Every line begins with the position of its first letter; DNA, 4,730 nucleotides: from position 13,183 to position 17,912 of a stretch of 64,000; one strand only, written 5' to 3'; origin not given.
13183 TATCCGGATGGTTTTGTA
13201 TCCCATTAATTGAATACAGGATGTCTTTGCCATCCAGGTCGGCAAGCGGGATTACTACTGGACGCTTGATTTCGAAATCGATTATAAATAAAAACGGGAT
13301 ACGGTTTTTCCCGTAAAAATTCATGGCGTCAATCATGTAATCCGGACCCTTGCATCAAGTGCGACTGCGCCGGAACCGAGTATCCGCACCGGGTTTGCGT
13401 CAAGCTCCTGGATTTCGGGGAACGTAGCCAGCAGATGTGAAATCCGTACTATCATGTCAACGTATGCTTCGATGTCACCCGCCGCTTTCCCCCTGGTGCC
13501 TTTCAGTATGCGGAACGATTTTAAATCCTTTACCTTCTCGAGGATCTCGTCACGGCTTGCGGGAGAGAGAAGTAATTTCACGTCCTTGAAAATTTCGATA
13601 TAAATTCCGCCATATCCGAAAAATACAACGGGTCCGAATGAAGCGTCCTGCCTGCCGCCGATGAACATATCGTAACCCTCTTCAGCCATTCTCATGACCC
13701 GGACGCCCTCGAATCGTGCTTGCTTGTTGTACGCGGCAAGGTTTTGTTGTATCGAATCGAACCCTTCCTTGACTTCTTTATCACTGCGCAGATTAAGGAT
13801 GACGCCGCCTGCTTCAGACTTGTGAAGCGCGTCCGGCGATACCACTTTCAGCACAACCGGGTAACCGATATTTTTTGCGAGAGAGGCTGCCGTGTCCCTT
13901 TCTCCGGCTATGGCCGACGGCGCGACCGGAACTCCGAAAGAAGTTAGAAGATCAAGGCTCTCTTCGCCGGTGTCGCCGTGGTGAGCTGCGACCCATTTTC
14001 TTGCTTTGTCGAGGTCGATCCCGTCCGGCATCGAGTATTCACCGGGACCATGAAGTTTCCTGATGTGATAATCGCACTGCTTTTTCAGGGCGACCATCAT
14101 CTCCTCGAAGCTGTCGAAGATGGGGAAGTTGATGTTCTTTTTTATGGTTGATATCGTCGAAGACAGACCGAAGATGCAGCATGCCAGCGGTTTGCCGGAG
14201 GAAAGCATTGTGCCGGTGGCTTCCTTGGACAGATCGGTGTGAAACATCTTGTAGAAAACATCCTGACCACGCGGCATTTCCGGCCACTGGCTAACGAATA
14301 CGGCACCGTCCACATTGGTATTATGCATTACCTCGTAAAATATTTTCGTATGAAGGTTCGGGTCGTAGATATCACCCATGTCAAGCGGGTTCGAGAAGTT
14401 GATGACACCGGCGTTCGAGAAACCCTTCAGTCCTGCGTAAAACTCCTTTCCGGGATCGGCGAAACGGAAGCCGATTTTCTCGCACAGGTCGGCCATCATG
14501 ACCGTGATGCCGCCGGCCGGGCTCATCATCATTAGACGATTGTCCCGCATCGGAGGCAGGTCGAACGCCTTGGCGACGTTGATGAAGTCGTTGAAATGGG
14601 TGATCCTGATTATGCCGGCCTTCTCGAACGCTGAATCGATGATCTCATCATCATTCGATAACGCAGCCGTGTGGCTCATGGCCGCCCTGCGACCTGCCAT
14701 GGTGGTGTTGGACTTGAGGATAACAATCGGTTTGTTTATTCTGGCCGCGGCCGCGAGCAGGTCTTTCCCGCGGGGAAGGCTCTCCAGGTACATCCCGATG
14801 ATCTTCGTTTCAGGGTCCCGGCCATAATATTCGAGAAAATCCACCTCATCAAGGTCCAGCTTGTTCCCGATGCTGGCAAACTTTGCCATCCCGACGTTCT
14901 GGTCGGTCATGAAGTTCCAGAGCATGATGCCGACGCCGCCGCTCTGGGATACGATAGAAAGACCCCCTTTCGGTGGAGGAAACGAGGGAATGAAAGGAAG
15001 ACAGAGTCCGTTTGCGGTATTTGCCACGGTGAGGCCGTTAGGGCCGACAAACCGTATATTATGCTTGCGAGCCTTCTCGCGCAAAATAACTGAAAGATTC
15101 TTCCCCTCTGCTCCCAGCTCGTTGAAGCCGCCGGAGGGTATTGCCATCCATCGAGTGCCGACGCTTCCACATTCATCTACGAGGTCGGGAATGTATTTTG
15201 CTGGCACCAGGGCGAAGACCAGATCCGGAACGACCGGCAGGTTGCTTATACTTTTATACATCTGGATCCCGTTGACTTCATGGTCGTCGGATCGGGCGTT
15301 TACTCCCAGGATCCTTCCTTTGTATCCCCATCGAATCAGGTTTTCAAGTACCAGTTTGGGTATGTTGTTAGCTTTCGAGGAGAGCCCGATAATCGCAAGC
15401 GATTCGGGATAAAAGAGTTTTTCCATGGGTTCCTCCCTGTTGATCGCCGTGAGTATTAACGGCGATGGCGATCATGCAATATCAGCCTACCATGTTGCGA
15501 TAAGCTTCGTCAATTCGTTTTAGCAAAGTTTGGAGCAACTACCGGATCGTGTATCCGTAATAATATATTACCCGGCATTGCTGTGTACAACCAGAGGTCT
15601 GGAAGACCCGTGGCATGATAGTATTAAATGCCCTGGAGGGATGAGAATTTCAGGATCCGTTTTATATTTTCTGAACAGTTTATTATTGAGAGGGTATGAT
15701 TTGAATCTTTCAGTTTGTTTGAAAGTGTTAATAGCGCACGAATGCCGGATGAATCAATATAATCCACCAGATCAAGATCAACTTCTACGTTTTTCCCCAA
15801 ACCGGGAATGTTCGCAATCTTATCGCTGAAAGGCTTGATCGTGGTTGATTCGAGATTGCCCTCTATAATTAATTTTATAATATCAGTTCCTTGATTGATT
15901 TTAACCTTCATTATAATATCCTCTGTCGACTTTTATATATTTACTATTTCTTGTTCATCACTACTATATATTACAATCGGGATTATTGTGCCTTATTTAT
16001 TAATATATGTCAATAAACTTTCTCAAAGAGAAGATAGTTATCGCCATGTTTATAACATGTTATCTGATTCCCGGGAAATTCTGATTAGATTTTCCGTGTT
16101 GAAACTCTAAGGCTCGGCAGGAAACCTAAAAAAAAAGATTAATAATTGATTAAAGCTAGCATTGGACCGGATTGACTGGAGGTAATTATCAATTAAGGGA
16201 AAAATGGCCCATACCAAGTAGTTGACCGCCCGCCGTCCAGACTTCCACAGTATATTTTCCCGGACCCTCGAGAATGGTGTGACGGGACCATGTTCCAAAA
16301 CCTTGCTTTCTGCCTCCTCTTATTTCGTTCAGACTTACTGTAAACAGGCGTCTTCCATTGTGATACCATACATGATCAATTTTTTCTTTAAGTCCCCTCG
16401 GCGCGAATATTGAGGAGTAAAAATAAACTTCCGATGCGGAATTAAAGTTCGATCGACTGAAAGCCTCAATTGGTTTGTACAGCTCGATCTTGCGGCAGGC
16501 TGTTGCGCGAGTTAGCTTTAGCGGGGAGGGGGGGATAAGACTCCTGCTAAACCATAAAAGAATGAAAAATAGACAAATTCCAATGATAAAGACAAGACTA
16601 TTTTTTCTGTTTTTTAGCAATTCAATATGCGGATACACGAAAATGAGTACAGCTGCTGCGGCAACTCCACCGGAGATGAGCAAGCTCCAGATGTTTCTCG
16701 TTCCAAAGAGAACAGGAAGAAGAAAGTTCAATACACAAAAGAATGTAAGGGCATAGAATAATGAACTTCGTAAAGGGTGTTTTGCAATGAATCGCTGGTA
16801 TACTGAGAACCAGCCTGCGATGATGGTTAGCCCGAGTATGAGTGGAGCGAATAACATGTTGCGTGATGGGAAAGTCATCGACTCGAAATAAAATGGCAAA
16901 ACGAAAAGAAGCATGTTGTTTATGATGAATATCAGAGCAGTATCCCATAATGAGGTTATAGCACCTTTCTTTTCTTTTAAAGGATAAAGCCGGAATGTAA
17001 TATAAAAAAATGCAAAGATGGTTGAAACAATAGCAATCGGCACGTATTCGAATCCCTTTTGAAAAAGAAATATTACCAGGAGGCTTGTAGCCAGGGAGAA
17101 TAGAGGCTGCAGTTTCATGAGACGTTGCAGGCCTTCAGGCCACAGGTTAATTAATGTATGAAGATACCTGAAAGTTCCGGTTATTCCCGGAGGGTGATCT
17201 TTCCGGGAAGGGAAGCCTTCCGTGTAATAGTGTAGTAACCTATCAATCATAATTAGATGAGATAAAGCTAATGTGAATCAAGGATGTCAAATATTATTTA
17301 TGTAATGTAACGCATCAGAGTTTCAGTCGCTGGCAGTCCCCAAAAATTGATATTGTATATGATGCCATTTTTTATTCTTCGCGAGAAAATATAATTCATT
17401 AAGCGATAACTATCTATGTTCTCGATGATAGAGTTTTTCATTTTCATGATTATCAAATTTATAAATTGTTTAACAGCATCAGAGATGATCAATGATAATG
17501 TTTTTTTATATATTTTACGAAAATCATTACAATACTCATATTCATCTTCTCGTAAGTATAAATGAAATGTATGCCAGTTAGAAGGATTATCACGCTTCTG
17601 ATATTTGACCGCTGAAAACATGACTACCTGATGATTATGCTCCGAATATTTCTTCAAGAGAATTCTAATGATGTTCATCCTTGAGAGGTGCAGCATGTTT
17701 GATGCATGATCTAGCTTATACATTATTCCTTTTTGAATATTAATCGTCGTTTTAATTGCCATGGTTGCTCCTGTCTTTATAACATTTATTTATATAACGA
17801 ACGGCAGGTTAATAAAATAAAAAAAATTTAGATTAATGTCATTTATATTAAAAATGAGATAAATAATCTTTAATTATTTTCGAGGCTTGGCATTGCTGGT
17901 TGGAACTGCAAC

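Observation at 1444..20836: Strongly over-represented, strand-biased 10-12-mer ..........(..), confined to the first 21 kb and present in both promoters and ORFs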

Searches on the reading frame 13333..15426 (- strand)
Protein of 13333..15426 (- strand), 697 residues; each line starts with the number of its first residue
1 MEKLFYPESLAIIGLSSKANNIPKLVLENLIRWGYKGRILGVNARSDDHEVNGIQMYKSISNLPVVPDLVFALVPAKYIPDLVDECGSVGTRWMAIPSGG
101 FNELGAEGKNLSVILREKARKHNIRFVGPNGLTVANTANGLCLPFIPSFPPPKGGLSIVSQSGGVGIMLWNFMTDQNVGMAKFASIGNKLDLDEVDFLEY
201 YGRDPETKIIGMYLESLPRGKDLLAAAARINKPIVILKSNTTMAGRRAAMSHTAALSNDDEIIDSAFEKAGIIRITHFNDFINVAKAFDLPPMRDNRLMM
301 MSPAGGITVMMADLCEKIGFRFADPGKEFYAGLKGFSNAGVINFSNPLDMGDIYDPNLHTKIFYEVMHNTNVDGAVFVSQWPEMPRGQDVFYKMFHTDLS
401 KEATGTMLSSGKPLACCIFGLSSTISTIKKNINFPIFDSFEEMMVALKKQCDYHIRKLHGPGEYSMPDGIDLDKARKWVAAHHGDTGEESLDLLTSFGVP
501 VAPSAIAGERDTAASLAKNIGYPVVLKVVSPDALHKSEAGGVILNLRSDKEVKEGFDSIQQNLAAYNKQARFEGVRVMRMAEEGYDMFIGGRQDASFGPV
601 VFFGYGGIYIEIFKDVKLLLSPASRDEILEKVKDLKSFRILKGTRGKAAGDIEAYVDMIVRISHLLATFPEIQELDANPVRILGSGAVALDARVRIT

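Call 10: search_protein_families(library=pfam, proteins=[window:13333-15426:-])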
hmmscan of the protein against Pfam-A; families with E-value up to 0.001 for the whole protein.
window:13333-15426:- (697 aa): 4 families
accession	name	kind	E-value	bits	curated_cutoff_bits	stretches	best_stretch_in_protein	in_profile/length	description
PF13549.11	ATP-grasp_5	-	8.8e-67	225.1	27.6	1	487-696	12-221/221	ATP-grasp domain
PF13607.11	Succ_CoA_lig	-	1.1e-44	152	27.4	1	153-288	1-138/138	Succinyl-CoA ligase like flavodoxin domain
PF13380.12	CoA_binding_2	-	9.7e-13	49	22.8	1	9-135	2-114/116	CoA binding domain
PF02629.25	CoA_binding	-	9.7e-05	23.5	22.3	1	8-91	4-88/97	CoA binding domain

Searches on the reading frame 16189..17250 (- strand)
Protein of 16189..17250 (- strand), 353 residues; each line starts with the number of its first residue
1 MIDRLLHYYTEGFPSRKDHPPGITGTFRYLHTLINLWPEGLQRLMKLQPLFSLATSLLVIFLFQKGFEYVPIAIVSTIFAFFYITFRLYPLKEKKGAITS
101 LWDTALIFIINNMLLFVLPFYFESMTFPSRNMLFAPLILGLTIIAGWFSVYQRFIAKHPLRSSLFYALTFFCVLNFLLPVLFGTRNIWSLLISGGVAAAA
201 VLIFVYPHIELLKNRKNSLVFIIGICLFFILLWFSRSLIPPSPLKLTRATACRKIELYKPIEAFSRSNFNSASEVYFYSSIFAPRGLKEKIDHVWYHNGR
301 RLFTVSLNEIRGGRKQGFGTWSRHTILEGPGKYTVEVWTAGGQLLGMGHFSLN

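Call 10: search_protein_families(library=pfam, proteins=[window:16189-17250:-])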
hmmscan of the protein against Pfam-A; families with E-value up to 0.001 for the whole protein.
window:16189-17250:- (353 aa): 2 families
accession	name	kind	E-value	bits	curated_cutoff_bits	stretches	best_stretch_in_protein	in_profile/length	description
PF19346.4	DUF5924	-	7e-12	45.5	27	1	109-256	88-234/259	Family of unknown function (DUF5924)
PF11141.13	DUF2914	-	4.3e-09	36.4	23.6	1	288-351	1-61/62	Protein of unknown function (DUF2914)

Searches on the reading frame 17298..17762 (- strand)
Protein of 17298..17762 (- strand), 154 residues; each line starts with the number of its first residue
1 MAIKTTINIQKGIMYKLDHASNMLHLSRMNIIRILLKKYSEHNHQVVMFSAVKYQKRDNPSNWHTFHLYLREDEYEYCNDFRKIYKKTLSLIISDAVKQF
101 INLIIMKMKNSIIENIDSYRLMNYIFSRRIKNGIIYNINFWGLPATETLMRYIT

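Call 10: search_protein_families(library=pfam, proteins=[window:17298-17762:-])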
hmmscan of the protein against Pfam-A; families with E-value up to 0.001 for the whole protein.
window:17298-17762:- (154 aa): 0 families

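Call 57: search_protein_families(library=pfam, proteins=[window:17298-17762:-], max_evalue=5)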
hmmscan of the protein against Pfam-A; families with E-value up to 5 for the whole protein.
window:17298-17762:- (154 aa): 2 families
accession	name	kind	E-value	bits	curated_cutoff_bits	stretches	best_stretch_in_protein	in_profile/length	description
PF21477.3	FERM_C_FAK1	-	0.31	12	27.7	1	3-49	11-53/99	FAK1/PYK2, FERM domain C-lobe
PF14005.11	YpjP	-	1.6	9.2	27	1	41-87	81-127/134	YpjP-like protein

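Call 58: search_solved_structures(query=window:17298-17762:-, max_evalue=10)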
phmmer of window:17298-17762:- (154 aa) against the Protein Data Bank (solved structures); distinct sequences matched with E-value up to 10: 1.
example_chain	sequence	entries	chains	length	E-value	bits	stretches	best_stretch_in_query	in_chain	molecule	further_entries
9sob_A8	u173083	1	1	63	0.82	13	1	37-82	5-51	Nuclear pore complex protein NUP93A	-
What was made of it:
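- Tried and rejected: No Pfam or PDB match (calls 57, 58).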

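Call 77: predict_structure(protein=window:17298-17762:-)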
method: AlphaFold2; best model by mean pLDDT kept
length: 154 residues; sequences in the alignment: 1
mean_pLDDT: 33.7   pTM: 0.26
mean pLDDT of the five models: 33.7, 32.2, 30.8, 29.7, 28.2
residues with pLDDT >= 90: 0; 70-90: 0; 50-70: 0; < 50: 154
segments of 3 or more residues with pLDDT < 50: 1-154
pLDDT, mean of each block of 10 residues (from residue 1): 38 39 30 31 30 38 42 32 28 33 36 36 35 30 31 29
secondary structure, 60 per line:
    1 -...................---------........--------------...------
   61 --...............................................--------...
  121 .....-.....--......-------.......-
elements in order: E2-10 H11-20 H30-37 E52-54 E63-71 H72-109 H118-125 E127-131 E134-139 H147-153
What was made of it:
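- Tried and rejected: The single-sequence AlphaFold model has pLDDT 34 and is unusable (call 77).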
